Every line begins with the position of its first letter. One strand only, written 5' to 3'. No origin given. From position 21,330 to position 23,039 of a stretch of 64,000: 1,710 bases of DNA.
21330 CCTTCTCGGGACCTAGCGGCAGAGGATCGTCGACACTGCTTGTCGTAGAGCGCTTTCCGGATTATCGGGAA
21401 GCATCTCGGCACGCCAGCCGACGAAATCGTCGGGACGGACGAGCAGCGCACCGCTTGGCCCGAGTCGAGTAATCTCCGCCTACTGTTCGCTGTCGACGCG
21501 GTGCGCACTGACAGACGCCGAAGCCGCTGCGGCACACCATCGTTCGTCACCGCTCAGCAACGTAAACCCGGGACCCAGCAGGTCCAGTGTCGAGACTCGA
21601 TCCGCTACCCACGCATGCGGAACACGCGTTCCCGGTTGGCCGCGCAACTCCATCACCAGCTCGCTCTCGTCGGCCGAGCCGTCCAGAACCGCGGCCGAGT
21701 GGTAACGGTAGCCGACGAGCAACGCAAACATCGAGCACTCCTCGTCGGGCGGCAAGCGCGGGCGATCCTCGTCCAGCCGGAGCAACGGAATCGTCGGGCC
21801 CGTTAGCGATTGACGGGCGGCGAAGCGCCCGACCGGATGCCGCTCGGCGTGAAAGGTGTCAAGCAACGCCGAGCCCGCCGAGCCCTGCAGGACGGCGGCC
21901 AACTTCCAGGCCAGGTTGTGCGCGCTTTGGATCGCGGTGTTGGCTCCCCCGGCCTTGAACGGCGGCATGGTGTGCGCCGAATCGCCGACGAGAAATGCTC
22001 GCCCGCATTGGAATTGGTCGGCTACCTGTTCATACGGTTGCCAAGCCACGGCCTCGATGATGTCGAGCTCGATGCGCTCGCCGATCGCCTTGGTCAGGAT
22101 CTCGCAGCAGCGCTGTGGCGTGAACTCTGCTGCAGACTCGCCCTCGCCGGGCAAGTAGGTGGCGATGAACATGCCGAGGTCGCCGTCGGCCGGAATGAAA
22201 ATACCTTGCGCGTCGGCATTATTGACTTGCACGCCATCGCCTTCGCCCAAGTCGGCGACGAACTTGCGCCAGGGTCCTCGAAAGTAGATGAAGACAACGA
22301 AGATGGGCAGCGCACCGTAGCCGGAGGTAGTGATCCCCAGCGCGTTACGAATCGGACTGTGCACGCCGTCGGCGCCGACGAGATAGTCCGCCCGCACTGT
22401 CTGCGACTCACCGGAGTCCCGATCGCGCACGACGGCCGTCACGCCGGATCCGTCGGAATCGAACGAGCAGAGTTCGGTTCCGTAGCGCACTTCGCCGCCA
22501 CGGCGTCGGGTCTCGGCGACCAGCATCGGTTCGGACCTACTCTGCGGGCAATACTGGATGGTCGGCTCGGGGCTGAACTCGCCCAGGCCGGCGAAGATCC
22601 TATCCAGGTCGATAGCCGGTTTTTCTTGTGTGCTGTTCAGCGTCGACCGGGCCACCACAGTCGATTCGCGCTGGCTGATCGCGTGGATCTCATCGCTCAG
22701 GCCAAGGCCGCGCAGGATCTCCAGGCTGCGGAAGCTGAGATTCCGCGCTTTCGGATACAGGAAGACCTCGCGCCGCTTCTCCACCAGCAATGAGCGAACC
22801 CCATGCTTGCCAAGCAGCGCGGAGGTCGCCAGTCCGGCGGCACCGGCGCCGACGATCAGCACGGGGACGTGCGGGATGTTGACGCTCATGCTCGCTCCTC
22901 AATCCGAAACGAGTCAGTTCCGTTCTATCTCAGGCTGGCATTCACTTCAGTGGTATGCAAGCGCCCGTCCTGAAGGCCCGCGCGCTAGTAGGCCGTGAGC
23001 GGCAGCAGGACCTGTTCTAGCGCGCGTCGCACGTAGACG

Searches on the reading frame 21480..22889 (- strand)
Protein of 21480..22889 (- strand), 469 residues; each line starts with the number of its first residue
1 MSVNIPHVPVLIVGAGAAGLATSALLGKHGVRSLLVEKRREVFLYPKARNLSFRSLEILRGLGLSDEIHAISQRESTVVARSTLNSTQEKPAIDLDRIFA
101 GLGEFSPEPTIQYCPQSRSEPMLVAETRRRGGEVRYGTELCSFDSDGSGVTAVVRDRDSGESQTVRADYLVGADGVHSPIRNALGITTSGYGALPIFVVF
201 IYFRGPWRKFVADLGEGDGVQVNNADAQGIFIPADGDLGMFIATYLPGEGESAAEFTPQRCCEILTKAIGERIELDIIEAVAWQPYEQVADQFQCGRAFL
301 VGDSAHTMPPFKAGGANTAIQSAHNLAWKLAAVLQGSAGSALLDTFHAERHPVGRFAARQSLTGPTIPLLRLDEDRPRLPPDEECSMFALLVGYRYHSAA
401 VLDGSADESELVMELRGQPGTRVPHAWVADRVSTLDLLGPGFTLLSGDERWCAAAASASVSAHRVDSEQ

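Call 5: search_protein_families(library=pfam, proteins=[window:21480-22889:-])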
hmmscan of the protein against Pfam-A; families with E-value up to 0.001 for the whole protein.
window:21480-22889:- (469 aa): 4 families
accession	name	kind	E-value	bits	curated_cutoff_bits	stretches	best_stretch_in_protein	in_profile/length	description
PF01494.25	FAD_binding_3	-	3.1e-84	283.6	22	1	8-359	2-347/349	FAD binding domain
PF01266.30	DAO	-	2.9e-07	30.8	27.9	0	10-41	2-33/353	FAD dependent oxidoreductase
PF13450.12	NAD_binding_8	-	2.6e-06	28.1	21.9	1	12-42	1-31/68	NAD(P)-binding Rossmann-like domain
PF07992.20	Pyr_redox_2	-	0.00045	20.2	26.1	0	10-176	3-109/291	Pyridine nucleotide-disulphide oxidoreductase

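Call 13: find_encoding_contigs(protein=window:21480-22889:-, flank=6000, max_places=6)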
Protein window:21480-22889:- (469 aa): 2 contigs read that carry it; 2 places shown.
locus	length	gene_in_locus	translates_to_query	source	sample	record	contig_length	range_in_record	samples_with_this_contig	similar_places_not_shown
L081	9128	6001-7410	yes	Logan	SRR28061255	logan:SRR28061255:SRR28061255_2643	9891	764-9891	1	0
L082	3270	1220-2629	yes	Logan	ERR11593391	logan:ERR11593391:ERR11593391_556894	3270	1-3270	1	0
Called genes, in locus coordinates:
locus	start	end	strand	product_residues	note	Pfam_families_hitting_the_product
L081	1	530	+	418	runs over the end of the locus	PF01292:Ni_hydr_CYTB (weak), PF00174:Oxidored_molyb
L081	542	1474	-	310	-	PF00781:DAGK_cat, PF19279:YegS_C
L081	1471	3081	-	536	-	PF01565:FAD_binding_4, PF02913:FAD-oxidase_C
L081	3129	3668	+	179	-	PF00440:TetR_N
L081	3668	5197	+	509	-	PF00890:FAD_binding_2 (faint), PF01266:DAO, PF12831:FAD_oxidored (weak), PF16901:DAO_C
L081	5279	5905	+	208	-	PF00440:TetR_N, PF16859:TetR_C_11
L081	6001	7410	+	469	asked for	PF01266:DAO (faint), PF01494:FAD_binding_3, PF13450:NAD_binding_8 (weak)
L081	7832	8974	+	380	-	PF00083:Sugar_tr, PF07690:MFS_1, PF00083:Sugar_tr (weak)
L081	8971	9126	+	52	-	?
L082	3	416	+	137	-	?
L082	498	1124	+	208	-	PF00440:TetR_N, PF16859:TetR_C_11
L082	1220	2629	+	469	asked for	PF01266:DAO (faint), PF01494:FAD_binding_3, PF13450:NAD_binding_8 (weak)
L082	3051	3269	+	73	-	?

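Call 24: find_homologous_proteins(query=window:21480-22889:-, max_evalue=1e-100)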
Query window:21480-22889:- (469 aa): 1332 proteins with E <= 1e-100 among 8000 candidates; the best 120 are listed.
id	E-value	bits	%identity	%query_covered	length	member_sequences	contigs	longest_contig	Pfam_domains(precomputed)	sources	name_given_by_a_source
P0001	0.0e+0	1057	100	100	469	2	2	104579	PF01266.31,PF13450.13,PF01494.26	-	-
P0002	6.5e-262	887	83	100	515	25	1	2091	PF01266.31,PF13450.13,PF21274.4,PF01494.26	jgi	jgi:putative polyketide hydroxylase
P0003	6.4e-259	877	82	100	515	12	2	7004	PF01266.31,PF13450.13,PF07992.21,PF21274.4,PF01494.26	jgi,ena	jgi:2-polyprenyl-6-methoxyphenol hydroxylase-like FAD-dependent oxidoreductase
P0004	1.9e-255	866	82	99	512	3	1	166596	PF01266.31,PF13450.13,PF21274.4,PF01494.26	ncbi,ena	-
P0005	3.0e-253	858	81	100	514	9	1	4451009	PF01266.31,PF13450.13,PF21274.4,PF01494.26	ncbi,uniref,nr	ncbi:FAD-dependent monooxygenase [Mycobacterium numidiamassiliense]|uniref:FAD-dependent monooxygena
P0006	9.1e-252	854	80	100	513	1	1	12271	PF01266.31,PF13450.13,PF21274.4,PF01494.26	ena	-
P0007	9.3e-252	854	81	100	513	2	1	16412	PF01266.31,PF21274.4,PF01494.26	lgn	-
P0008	2.3e-250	849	79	100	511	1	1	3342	PF01266.31,PF13450.13,PF21274.4,PF01494.26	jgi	jgi:putative polyketide hydroxylase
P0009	5.8e-250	848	80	99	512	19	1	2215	PF01266.31,PF13450.13,PF21274.4,PF01494.26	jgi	jgi:putative polyketide hydroxylase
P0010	5.3e-249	844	80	100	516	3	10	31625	PF01266.31,PF13450.13,PF21274.4,PF01494.26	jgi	jgi:putative polyketide hydroxylase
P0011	1.2e-247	840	77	100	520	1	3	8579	PF13450.13,PF21274.4,PF01494.26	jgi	jgi:putative polyketide hydroxylase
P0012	9.8e-247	837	80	100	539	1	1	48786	PF01266.31,PF13450.13,PF21274.4,PF01494.26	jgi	jgi:2-polyprenyl-6-methoxyphenol hydroxylase-like FAD-dependent oxidoreductase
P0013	2.9e-246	835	80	98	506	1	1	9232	PF01266.31,PF13450.13,PF21274.4,PF01494.26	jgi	jgi:putative polyketide hydroxylase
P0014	2.3e-245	832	78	99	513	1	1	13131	PF01266.31,PF13450.13,PF21274.4,PF01494.26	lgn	-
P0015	2.9e-244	829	79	97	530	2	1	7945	PF01266.31,PF13450.13,PF07992.21,PF21274.4,PF01494.26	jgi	jgi:putative polyketide hydroxylase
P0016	6.0e-244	828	78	100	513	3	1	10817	PF01266.31,PF13450.13,PF07992.21,PF21274.4,PF01494.26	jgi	jgi:2-polyprenyl-6-methoxyphenol hydroxylase-like FAD-dependent oxidoreductase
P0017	3.5e-243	825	77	100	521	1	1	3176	PF01266.31,PF13450.13,PF21274.4,PF01494.26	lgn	-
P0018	1.0e-240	817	77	99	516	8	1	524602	PF01266.31,PF13450.13,PF21274.4,PF01494.26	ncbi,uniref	ncbi:FAD-dependent monooxygenase [Mycobacterium sp. pR1184]|uniref:FAD-dependent monooxygenase n=1 T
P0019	2.5e-240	816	77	99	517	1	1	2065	PF01266.31,PF13450.13,PF07992.21,PF21274.4,PF01494.26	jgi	-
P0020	3.4e-239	812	77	99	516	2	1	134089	PF01266.31,PF13450.13,PF07992.21,PF21274.4,PF01494.26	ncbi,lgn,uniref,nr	ncbi:FAD-dependent monooxygenase [Mycobacterium sp. SP-6446]|uniref:FAD-dependent monooxygenase n=1 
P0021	4.1e-239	812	77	99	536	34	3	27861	PF21274.4,PF01494.26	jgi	jgi:2-polyprenyl-6-methoxyphenol hydroxylase-like FAD-dependent oxidoreductase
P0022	1.3e-238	810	76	99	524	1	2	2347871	PF01266.31,PF13450.13,PF21274.4,PF01494.26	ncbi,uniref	ncbi:FAD-dependent monooxygenase [Mycobacterium seoulense]|uniref:FAD-dependent monooxygenase n=1 Ta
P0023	4.2e-238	809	76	99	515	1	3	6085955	PF01266.31,PF13450.13,PF07992.21,PF21274.4,PF01494.26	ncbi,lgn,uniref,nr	ncbi:FAD-dependent monooxygenase [Mycobacterium paraseoulense]|uniref:FAD-binding protein n=1 Tax=My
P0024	1.1e-237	807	76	99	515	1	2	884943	PF01266.31,PF13450.13,PF21274.4,PF01494.26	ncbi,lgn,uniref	ncbi:FAD-dependent monooxygenase [Mycobacterium seoulense]|uniref:FAD-dependent monooxygenase n=1 Ta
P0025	2.4e-237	806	76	99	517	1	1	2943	PF01266.31,PF13450.13,PF21274.4,PF01494.26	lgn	-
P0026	3.0e-237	806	76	99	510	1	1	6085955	PF01266.31,PF13450.13,PF07992.21,PF21274.4,PF01494.26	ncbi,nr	ncbi:FAD-binding monooxygenase [Mycobacterium paraseoulense]|nr:FAD-binding monooxygenase [Mycobacte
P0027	3.7e-237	805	75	99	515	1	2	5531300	PF01266.31,PF13450.13,PF21274.4,PF01494.26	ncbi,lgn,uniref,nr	ncbi:FAD-dependent monooxygenase [Mycobacterium seoulense]|uniref:FAD-dependent monooxygenase n=1 Ta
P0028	4.4e-237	805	77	97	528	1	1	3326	PF13450.13,PF21274.4,PF01494.26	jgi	jgi:putative polyketide hydroxylase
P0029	9.7e-237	804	76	100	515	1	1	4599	PF01266.31,PF13450.13,PF07992.21,PF21274.4,PF01494.26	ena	-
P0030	1.3e-236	804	75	99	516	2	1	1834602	PF01266.31,PF13450.13,PF00890.31,PF21274.4,PF01494.26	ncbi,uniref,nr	ncbi:FAD-dependent monooxygenase [Mycobacterium sp. 4858]|uniref:FAD-dependent monooxygenase n=1 Tax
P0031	1.3e-236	804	76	99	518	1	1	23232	PF01266.31,PF13450.13,PF21274.4,PF01494.26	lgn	-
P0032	2.5e-236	803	75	99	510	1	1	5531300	PF01266.31,PF13450.13,PF21274.4,PF01494.26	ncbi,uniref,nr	ncbi:FAD-binding monooxygenase [Mycobacterium seoulense]|uniref:FAD-binding monooxygenase n=1 Tax=My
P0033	3.3e-236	802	76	99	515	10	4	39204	PF01266.31,PF13450.13,PF21274.4,PF01494.26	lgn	-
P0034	4.0e-236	802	75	99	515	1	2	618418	PF01266.31,PF13450.13,PF21274.4,PF01494.26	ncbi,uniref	ncbi:FAD-dependent monooxygenase [Mycobacterium seoulense]|uniref:FAD-dependent monooxygenase n=1 Ta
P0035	5.1e-236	802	76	100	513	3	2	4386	PF13450.13,PF21274.4,PF01494.26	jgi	jgi:2-polyprenyl-6-methoxyphenol hydroxylase-like FAD-dependent oxidoreductase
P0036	9.0e-236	801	75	99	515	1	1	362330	PF01266.31,PF13450.13,PF21274.4,PF01494.26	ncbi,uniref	ncbi:FAD-dependent monooxygenase [Mycobacterium seoulense]|uniref:FAD-dependent monooxygenase n=1 Ta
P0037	1.7e-235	800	76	98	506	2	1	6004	PF13450.13,PF21274.4,PF01494.26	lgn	-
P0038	4.7e-235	799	75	99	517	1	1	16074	PF01266.31,PF13450.13,PF21274.4,PF01494.26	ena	-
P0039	5.8e-235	798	74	100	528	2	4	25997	PF01266.31,PF13450.13,PF21274.4,PF01494.26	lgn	-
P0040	7.9e-235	798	74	98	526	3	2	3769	PF01266.31,PF13450.13,PF21274.4,PF01494.26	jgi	jgi:putative polyketide hydroxylase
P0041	9.2e-235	798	76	99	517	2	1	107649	PF13450.13,PF21274.4,PF01494.26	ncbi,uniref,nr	ncbi:FAD-binding protein [Mycobacterium nebraskense]|uniref:FAD-dependent monooxygenase n=1 Tax=Myco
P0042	1.0e-234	797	77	97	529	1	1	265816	PF01266.31,PF13450.13,PF21274.4,PF01494.26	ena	-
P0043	2.0e-234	796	76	99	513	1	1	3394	PF01266.31,PF13450.13,PF07992.21,PF21274.4,PF01494.26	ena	-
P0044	2.0e-234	796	74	99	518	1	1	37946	PF01266.31,PF13450.13,PF21274.4,PF01494.26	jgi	jgi:2-polyprenyl-6-methoxyphenol hydroxylase-like FAD-dependent oxidoreductase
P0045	1.1e-233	794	77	97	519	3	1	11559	PF01266.31,PF13450.13,PF07992.21,PF21274.4,PF01494.26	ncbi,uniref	ncbi:FAD-dependent monooxygenase [Mycobacterium sp.]|uniref:FAD-dependent monooxygenase n=1 Tax=Myco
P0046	1.3e-233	794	75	98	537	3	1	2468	PF01266.31,PF13450.13,PF21274.4,PF01494.26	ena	-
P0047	2.7e-233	793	74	99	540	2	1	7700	PF01266.31,PF13450.13,PF21274.4,PF01494.26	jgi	jgi:putative polyketide hydroxylase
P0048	7.7e-233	791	73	100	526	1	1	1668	PF01266.31,PF07992.21,PF21274.4,PF01494.26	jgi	jgi:putative polyketide hydroxylase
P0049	8.3e-233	791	75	99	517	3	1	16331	PF01266.31,PF13450.13,PF21274.4,PF01494.26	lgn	-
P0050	9.5e-233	791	77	94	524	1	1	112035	PF01266.31,PF13450.13,PF21274.4,PF01494.26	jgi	jgi:putative polyketide hydroxylase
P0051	1.0e-232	791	75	99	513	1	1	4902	PF01266.31,PF13450.13,PF21274.4,PF01494.26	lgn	-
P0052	1.7e-232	790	76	99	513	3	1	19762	PF01266.31,PF13450.13,PF21274.4,PF01494.26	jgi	jgi:putative polyketide hydroxylase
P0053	2.4e-232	790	75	99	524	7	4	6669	PF01266.31,PF13450.13,PF07992.21,PF21274.4,PF01494.26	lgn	-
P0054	5.3e-232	788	76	95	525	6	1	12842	PF01266.31,PF13450.13,PF21274.4,PF01494.26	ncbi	ncbi:MAG: FAD-dependent monooxygenase [Mycobacterium sp.]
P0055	5.8e-232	788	76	97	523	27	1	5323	PF01266.31,PF13450.13,PF21274.4,PF01494.26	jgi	jgi:putative polyketide hydroxylase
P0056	9.5e-232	788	74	99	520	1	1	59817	PF01266.31,PF13450.13,PF21274.4,PF01494.26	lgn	-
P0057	1.1e-231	787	74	97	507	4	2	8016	PF01266.31,PF21274.4,PF01494.26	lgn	-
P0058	2.8e-231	786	74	99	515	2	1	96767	PF01266.31,PF13450.13,PF00890.31,PF21274.4,PF01494.26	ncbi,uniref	ncbi:FAD-dependent monooxygenase [Mycobacterium paraffinicum]|uniref:FAD-dependent monooxygenase n=1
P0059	3.2e-231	786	75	97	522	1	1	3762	PF01266.31,PF13450.13,PF21274.4,PF01494.26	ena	-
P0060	5.4e-231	785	74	99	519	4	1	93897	PF01266.31,PF13450.13,PF00890.31,PF21274.4,PF01494.26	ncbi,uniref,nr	ncbi:FAD-dependent monooxygenase [Mycobacterium sp. E2238]|uniref:FAD-dependent monooxygenase n=1 Ta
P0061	5.6e-231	785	75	98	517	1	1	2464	PF13450.13,PF21274.4,PF01494.26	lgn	-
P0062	6.7e-231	785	74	99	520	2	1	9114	PF01266.31,PF13450.13,PF21274.4,PF01494.26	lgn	-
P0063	7.5e-231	785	74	99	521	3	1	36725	PF01266.31,PF13450.13,PF21274.4,PF01494.26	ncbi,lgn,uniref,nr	ncbi:FAD-binding protein [Mycobacterium sp. 852002-51613_SCH5001154]|uniref:FAD-dependent monooxygen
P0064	2.9e-230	783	74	98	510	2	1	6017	PF01266.31,PF13450.13,PF21274.4,PF01494.26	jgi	jgi:putative polyketide hydroxylase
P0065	4.1e-230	782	73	98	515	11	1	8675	PF01266.31,PF13450.13,PF21274.4,PF01494.26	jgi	jgi:putative polyketide hydroxylase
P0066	4.7e-230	782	74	99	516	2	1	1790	PF01266.31,PF13450.13,PF21274.4,PF01494.26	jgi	jgi:putative polyketide hydroxylase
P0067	9.9e-230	781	73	100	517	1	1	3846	PF01266.31,PF13450.13,PF21274.4,PF01494.26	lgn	-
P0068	1.0e-229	781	73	99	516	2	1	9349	PF01266.31,PF13450.13,PF00890.31,PF07992.21,PF21274.4,PF01494.26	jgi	-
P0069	1.3e-229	781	74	99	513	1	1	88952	PF01266.31,PF13450.13,PF21274.4,PF01494.26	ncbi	ncbi:FAD-dependent monooxygenase [Mycobacterium colombiense]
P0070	1.4e-229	780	76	95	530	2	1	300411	PF21274.4,PF01494.26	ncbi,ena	-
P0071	1.8e-229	780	74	99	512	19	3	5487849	PF13450.13,PF21274.4,PF01494.26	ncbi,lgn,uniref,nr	ncbi:FAD-dependent monooxygenase [Mycobacterium marseillense]|uniref:FAD-binding monooxygenase n=1 T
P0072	1.9e-229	780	73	99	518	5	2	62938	PF01266.31,PF13450.13,PF21274.4,PF01494.26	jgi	jgi:2-polyprenyl-6-methoxyphenol hydroxylase-like FAD-dependent oxidoreductase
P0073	5.7e-229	778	74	98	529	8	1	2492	PF01266.31,PF13450.13,PF21274.4,PF01494.26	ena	-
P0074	9.6e-229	778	74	100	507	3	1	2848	PF01266.31,PF13450.13,PF21274.4,PF01494.26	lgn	-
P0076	1.1e-228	778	73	100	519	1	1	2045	PF01266.31,PF13450.13,PF21274.4,PF01494.26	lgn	-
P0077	1.1e-228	777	75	98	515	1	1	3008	PF01266.31,PF13450.13,PF21274.4,PF01494.26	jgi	jgi:putative polyketide hydroxylase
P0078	1.4e-228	777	74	99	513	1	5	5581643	PF01266.31,PF13450.13,PF07992.21,PF21274.4,PF01494.26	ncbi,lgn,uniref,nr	ncbi:FAD-dependent monooxygenase [Mycobacterium colombiense]|uniref:FAD binding domain-containing pr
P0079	1.5e-228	777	75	98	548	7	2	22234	PF01266.31,PF13450.13,PF21274.4,PF01494.26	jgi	jgi:putative polyketide hydroxylase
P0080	2.6e-228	776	74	98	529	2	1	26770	PF01266.31,PF13450.13,PF21274.4,PF01494.26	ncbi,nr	ncbi:MAG TPA: FAD-dependent monooxygenase [Mycobacterium sp.]|nr:FAD-dependent monooxygenase [Mycoba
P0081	4.1e-228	776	75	94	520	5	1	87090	PF01266.31,PF13450.13,PF21274.4,PF01494.26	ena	-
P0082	4.1e-228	776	74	99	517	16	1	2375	PF01266.31,PF13450.13,PF21274.4,PF01494.26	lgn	-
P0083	4.4e-228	776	74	99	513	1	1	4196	PF01266.31,PF13450.13,PF21274.4,PF01494.26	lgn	-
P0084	4.8e-228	775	74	97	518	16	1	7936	PF01266.31,PF13450.13,PF07992.21,PF21274.4,PF01494.26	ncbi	-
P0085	5.4e-228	775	73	98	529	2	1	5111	PF01266.31,PF13450.13,PF07992.21,PF21274.4,PF01494.26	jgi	-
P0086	5.7e-228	775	73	98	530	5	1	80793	PF01266.31,PF13450.13,PF00890.31,PF07992.21,PF21274.4,PF01494.26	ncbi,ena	-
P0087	5.8e-228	775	74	100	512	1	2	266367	PF01266.31,PF01593.31,PF13450.13,PF07992.21,PF21274.4,PF03486.21,PF01494.26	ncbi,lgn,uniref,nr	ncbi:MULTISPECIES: FAD-dependent monooxygenase [unclassified Mycobacterium]|uniref:FAD-dependent mon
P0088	6.1e-228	775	73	99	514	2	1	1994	PF01266.31,PF13450.13,PF07992.21,PF21274.4,PF01494.26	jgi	-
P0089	7.5e-228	775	73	99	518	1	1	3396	PF01266.31,PF21274.4,PF01494.26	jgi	jgi:putative polyketide hydroxylase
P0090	7.6e-228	775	75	97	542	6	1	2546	PF01266.31,PF13450.13,PF21274.4,PF01494.26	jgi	jgi:putative polyketide hydroxylase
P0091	9.2e-228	774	74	97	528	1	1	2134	PF01266.31,PF13450.13,PF07992.21,PF21274.4,PF01494.26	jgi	jgi:putative polyketide hydroxylase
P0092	1.2e-227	774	73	98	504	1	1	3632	PF01266.31,PF13450.13,PF07992.21,PF21274.4,PF01494.26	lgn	-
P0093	1.2e-227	774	74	98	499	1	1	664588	PF01266.31,PF13450.13,PF07992.21,PF21274.4,PF01494.26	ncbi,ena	-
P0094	1.7e-227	774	74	97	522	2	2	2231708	PF01266.31,PF13450.13,PF21274.4,PF01494.26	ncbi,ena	-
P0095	1.9e-227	773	74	99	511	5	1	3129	PF13450.13,PF21274.4,PF01494.26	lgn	-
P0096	2.1e-227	773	73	100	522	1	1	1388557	PF01266.31,PF13450.13,PF21274.4,PF01494.26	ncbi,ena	-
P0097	2.2e-227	773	74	96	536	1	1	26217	PF01266.31,PF13450.13,PF21274.4,PF01494.26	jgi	jgi:putative polyketide hydroxylase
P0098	2.3e-227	773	73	99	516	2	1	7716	PF01266.31,PF13450.13,PF00890.31,PF21274.4,PF01494.26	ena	-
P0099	2.8e-227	773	74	96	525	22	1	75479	PF01266.31,PF13450.13,PF21274.4,PF01494.26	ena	-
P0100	3.3e-227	773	71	100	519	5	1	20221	PF01266.31,PF13450.13,PF21274.4,PF01494.26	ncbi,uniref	ncbi:FAD-dependent monooxygenase [Mycobacterium sp. 050134]|uniref:FAD-dependent monooxygenase n=1 T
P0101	5.2e-227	772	73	99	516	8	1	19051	PF01266.31,PF13450.13,PF07992.21,PF21274.4,PF01494.26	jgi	jgi:putative polyketide hydroxylase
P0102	6.0e-227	772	75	97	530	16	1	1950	PF01266.31,PF13450.13,PF21274.4,PF01494.26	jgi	jgi:putative polyketide hydroxylase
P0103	6.3e-227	772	72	99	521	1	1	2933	PF01266.31,PF13450.13,PF21274.4,PF01494.26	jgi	jgi:putative polyketide hydroxylase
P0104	6.6e-227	772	74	99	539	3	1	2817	PF13450.13,PF07992.21,PF21274.4,PF01494.26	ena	-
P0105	8.1e-227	771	74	98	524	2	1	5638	PF01266.31,PF13450.13,PF21274.4,PF01494.26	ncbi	-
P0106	9.1e-227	771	75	95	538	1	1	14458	PF01266.31,PF13450.13,PF07992.21,PF21274.4,PF01494.26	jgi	jgi:putative polyketide hydroxylase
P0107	1.1e-226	771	73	99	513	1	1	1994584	PF01266.31,PF13450.13,PF21274.4,PF01494.26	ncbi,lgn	ncbi:FAD-dependent monooxygenase [Mycobacterium colombiense]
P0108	1.5e-226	770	72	99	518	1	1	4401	PF01266.31,PF13450.13,PF21274.4,PF01494.26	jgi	jgi:putative polyketide hydroxylase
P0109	2.0e-226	770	73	99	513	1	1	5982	PF01266.31,PF13450.13,PF21274.4,PF01494.26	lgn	-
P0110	2.4e-226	770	72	99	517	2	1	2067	PF01266.31,PF13450.13,PF07992.21,PF21274.4,PF01494.26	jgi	jgi:putative polyketide hydroxylase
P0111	2.6e-226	770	74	97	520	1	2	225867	PF01266.31,PF13450.13,PF21274.4,PF01494.26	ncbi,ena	-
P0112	2.9e-226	770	76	95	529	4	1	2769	PF01266.31,PF13450.13,PF21274.4,PF01494.26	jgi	-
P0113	3.0e-226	769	74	98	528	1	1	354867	PF01266.31,PF13450.13,PF21274.4,PF01494.26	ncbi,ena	-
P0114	3.2e-226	769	74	98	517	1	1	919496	PF01266.31,PF13450.13,PF21274.4,PF01494.26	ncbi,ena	-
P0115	3.5e-226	769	73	99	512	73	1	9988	PF01266.31,PF21274.4,PF01494.26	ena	-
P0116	4.0e-226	769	73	98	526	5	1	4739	PF01266.31,PF13450.13,PF07992.21,PF21274.4,PF01494.26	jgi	-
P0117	4.9e-226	769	75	95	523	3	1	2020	PF01266.31,PF13450.13,PF21274.4,PF01494.26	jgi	jgi:putative polyketide hydroxylase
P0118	5.1e-226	769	75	99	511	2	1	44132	PF13450.13,PF21274.4,PF01494.26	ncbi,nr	ncbi:MAG TPA: FAD-dependent monooxygenase [Mycobacterium sp.]|nr:FAD-dependent monooxygenase [Mycoba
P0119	5.8e-226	769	74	97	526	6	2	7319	PF01266.31,PF13450.13,PF21274.4,PF01494.26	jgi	jgi:putative polyketide hydroxylase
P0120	6.3e-226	768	73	99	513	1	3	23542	PF01266.31,PF13450.13,PF21274.4,PF01494.26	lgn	-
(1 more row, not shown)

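Call 31: search_protein_families(library=ncbifam, proteins=[window:21480-22889:-], max_evalue=0.00001)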
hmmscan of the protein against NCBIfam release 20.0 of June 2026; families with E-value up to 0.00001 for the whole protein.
window:21480-22889:- (469 aa): 50 families (the best 25 are shown)
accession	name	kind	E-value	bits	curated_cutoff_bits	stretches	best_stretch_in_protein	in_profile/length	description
NF046069.1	AkvoneHdxseRdmE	equivalog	4.1e-100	336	700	1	10-459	1-456/521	aklavinone 12-hydroxylase RdmE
NF046068.1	AkvoneHdxseDnrF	equivalog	3.5e-96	322.8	650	1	10-445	1-439/439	aklavinone 12-hydroxylase DnrF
NF045577.1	FAD_mono_MbnF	equivalog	1.9e-88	297.3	800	1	6-460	3-463/531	methanobactin biosynthesis FAD monooxygenase MbnF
NF004780.0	PRK06126.1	subfamily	3.7e-81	273.1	445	2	6-355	7-363/552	hypothetical protein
NF004832.0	PRK06184.1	subfamily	1.2e-56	192.5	476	1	7-466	6-443/506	hypothetical protein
NF004831.0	PRK06183.1-5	equivalog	1.4e-48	165.7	546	3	255-352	240-337/568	bifunctional 3-(3-hydroxy-phenyl)propionate/3-hydroxycinnamic acid hydroxylase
NF004829.0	PRK06183.1-3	subfamily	6.1e-45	153.9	390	1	5-457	6-450/520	bifunctional 3-(3-hydroxy-phenyl)propionate/3-hydroxycinnamic acid hydroxylase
NF006002.0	PRK08132.1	subfamily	6.4e-39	133.7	416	2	252-351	257-356/552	FAD-dependent oxidoreductase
NF033145.1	rif_monoox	equivalog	1.1e-37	130.1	800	2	289-354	262-327/472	rifampin monooxygenase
NF004828.0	PRK06183.1-2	equivalog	2.5e-37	128.5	853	1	8-351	13-337/568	bifunctional 3-(3-hydroxy-phenyl)propionate/3-hydroxycinnamic acid hydroxylase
NF006092.0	PRK08244.1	equivalog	8.4e-36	123.6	644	2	288-355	264-331/494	monooxygenase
NF004830.0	PRK06183.1-4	equivalog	9.6e-33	113.4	1135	1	10-354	21-349/617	bifunctional 3-(3-hydroxy-phenyl)propionate/3-hydroxycinnamic acid hydroxylase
NF005303.0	PRK06834.1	subfamily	1.6e-32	112.7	625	2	289-363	258-332/488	hypothetical protein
NF004827.0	PRK06183.1-1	equivalog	1.1e-31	109.9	966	1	8-351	16-343/554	bifunctional 3-(3-hydroxy-phenyl)propionate/3-hydroxycinnamic acid hydroxylase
NF006144.0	PRK08294.1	subfamily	8.1e-28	97.1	560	2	7-191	32-223/637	phenol 2-monooxygenase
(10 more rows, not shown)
